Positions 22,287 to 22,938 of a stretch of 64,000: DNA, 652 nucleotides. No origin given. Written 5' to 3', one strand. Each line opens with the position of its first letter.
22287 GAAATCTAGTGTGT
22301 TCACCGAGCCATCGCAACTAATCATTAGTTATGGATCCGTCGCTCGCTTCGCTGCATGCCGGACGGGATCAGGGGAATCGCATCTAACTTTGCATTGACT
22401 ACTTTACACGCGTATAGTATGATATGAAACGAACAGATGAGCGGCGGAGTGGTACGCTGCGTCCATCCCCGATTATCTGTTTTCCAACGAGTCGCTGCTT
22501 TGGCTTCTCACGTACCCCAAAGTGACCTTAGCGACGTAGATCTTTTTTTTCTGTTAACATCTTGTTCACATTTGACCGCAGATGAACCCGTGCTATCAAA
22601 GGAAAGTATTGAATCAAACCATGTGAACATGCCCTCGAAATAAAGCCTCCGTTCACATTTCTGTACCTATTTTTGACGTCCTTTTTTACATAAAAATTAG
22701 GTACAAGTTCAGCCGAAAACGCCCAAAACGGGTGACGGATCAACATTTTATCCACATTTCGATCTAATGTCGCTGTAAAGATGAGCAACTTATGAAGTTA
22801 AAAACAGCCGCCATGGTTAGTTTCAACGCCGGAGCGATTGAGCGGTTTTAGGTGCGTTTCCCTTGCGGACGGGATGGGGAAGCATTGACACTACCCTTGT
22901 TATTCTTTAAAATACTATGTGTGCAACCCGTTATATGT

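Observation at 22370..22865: MITE-like 496-bp element with ISAs1-type inverted repeats and a perfect 10-bp TSD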

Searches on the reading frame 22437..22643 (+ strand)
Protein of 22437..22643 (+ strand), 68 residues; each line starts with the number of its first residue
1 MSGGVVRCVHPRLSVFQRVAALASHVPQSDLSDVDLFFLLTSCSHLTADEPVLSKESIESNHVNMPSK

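Call 9: search_protein_families(library=pfam, proteins=[window:22437-22643:+], max_evalue=0.01)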
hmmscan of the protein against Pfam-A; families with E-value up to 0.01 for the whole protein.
window:22437-22643:+ (68 aa): 0 families

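Call 16: find_encoding_contigs(protein=window:22437-22643:+, flank=3000, max_places=10)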
Protein window:22437-22643:+ (68 aa): no gene with exactly this product is on record in the collection.

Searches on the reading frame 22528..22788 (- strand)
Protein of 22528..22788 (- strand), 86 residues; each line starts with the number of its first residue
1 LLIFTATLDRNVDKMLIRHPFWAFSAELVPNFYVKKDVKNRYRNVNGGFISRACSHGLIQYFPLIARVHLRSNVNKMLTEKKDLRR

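Call 9: search_protein_families(library=pfam, proteins=[window:22528-22788:-], max_evalue=0.01)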
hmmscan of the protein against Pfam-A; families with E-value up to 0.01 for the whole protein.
window:22528-22788:- (86 aa): 0 families

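Call 15: find_encoding_contigs(protein=window:22528-22788:-, flank=3000, max_places=10)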
Protein window:22528-22788:- (86 aa): no gene with exactly this product is on record in the collection.

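Call 25: find_homologous_proteins(query=window:22528-22788:-, max_evalue=0.01)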
Query window:22528-22788:- (86 aa): 11 proteins with E <= 0.01 among 11 candidates.
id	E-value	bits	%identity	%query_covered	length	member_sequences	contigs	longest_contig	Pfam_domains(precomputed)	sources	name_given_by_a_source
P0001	5.7e-44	165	93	94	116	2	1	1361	-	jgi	-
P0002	2.7e-39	150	94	84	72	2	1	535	-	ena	-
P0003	1.6e-38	148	94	83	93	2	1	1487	-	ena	-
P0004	1.7e-36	142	89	85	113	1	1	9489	-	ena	-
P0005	1.8e-28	116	75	84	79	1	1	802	-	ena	-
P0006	9.8e-28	114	77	83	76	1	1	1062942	-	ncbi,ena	-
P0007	1.0e-23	101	70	83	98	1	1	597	-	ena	-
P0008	1.5e-16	78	86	51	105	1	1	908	-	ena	-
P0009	1.2e-15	75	71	60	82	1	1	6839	-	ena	-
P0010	7.8e-12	63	87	44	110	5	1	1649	-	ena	-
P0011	1.0e-9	56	82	44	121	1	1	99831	-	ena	-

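Call 26: find_encoding_contigs(protein=P0006, flank=5000, max_places=6)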
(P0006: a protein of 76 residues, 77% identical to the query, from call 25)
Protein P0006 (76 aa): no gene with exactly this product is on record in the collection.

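Call 27: find_encoding_contigs(protein=P0011, flank=5000, max_places=6)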
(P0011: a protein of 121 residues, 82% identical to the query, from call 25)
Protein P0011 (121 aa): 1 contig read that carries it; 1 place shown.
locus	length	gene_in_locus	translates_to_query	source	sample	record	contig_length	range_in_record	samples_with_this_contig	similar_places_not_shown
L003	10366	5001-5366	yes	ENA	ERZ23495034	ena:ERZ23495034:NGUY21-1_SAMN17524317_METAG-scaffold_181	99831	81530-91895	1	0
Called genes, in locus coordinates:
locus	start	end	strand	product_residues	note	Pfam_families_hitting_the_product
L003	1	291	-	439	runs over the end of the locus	PF07498:Rho_N, PF07497:Rho_RNA_bind, PF00006:ATP-synt_ab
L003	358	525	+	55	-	-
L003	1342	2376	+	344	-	PF08240:ADH_N, PF00107:ADH_zinc_N, PF13602:ADH_zinc_N_2 (weak)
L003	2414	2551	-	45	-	-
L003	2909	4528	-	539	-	PF00375:SDF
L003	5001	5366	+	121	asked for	-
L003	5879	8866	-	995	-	PF04851:ResIII (weak)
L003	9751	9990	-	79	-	-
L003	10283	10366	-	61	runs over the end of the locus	-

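Call 28: find_encoding_contigs(protein=P0004, flank=5000, max_places=6)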
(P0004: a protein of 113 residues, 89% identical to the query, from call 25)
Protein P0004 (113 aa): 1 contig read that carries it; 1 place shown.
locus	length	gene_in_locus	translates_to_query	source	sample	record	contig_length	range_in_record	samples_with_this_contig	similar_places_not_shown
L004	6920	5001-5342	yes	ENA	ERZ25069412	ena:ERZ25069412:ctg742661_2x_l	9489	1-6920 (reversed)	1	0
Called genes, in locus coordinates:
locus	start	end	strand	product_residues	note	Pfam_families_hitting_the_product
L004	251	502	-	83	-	PF01370:Epimerase (weak), PF16363:GDP_Man_Dehyd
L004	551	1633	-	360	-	PF03706:LPG_synthase_TM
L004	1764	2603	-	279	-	PF02749:QRPTase_N, PF01729:QRPTase_C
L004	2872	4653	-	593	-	PF03600:CitMHS, PF02080:TrkA_C, PF06808:DctM (weak)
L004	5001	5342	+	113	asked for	-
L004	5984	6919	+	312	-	?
